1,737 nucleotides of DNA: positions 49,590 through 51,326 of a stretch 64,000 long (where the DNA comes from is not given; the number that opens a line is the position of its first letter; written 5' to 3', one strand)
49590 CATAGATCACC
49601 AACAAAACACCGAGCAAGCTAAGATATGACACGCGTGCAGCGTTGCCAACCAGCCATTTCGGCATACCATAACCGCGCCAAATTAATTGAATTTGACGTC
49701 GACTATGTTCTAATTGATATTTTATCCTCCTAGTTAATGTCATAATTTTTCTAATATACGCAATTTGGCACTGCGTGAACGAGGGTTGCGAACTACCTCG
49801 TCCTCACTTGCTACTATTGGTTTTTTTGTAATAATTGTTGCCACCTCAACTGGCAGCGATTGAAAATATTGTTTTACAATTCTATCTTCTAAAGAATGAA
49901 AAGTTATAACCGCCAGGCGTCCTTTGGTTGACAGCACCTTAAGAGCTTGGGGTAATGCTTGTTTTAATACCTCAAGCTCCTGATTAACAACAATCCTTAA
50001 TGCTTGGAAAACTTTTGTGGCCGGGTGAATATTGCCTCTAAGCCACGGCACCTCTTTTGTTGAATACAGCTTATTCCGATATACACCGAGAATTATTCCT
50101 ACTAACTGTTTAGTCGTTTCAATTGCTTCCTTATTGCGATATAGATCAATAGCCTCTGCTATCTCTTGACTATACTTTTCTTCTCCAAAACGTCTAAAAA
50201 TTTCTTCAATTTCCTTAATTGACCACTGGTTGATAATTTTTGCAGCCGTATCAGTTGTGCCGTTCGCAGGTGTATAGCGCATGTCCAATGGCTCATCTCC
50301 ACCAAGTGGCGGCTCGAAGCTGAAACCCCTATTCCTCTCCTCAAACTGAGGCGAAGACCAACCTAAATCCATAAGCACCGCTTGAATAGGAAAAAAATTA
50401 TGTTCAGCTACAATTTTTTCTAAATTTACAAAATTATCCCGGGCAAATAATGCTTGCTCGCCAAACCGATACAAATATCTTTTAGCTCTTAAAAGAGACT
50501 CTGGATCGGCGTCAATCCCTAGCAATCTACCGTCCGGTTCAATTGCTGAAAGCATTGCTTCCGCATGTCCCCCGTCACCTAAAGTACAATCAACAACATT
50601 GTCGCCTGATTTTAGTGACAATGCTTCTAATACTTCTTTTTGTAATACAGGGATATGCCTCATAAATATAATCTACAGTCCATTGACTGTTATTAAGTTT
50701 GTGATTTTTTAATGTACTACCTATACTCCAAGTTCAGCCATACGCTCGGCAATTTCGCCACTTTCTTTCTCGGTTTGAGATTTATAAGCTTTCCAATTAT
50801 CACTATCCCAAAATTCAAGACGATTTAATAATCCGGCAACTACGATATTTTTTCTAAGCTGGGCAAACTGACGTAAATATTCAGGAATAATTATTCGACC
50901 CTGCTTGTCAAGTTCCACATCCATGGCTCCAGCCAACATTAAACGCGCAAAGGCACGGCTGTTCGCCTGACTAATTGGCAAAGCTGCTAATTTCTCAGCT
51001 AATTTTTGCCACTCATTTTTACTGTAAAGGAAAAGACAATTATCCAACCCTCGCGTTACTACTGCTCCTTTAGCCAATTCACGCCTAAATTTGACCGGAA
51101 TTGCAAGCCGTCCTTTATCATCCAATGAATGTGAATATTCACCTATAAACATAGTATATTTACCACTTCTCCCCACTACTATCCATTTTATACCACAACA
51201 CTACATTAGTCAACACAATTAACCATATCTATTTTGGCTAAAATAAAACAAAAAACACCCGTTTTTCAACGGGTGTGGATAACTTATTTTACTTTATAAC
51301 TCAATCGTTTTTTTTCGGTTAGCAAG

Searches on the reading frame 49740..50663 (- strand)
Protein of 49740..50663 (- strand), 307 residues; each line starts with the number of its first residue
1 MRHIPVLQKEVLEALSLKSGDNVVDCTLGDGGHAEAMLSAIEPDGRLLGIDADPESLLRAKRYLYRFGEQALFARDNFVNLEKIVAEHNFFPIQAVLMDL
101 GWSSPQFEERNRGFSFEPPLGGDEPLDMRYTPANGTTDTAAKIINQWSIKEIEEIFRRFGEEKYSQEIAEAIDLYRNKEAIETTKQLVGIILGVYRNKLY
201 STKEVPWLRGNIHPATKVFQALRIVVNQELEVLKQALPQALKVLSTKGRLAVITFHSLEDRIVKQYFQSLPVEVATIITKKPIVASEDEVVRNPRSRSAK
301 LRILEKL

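Call 3: search_protein_families(library=pfam, proteins=[window:49740-50663:-], max_evalue=0.01)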
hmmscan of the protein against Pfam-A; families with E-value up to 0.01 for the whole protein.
window:49740-50663:- (307 aa): 2 families
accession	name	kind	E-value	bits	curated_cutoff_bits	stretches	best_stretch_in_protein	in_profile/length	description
PF01795.25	Methyltransf_5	-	1.4e-96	324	27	1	2-306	3-308/309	MraW methylase family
PF13847.12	Methyltransf_31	-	0.0031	17.6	27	0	18-63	2-47/145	Methyltransferase domain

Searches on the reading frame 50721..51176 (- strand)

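Call 3: search_protein_families(library=pfam, proteins=[window:50721-51176:-], max_evalue=0.01)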
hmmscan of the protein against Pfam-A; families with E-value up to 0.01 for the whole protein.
window:50721-51176:- (151 aa): 1 family
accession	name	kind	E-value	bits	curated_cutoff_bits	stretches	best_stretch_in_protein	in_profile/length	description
PF02381.23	MraZ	-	1.1e-42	144.3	23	2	9-78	1-71/72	MraZ protein, putative antitoxin-like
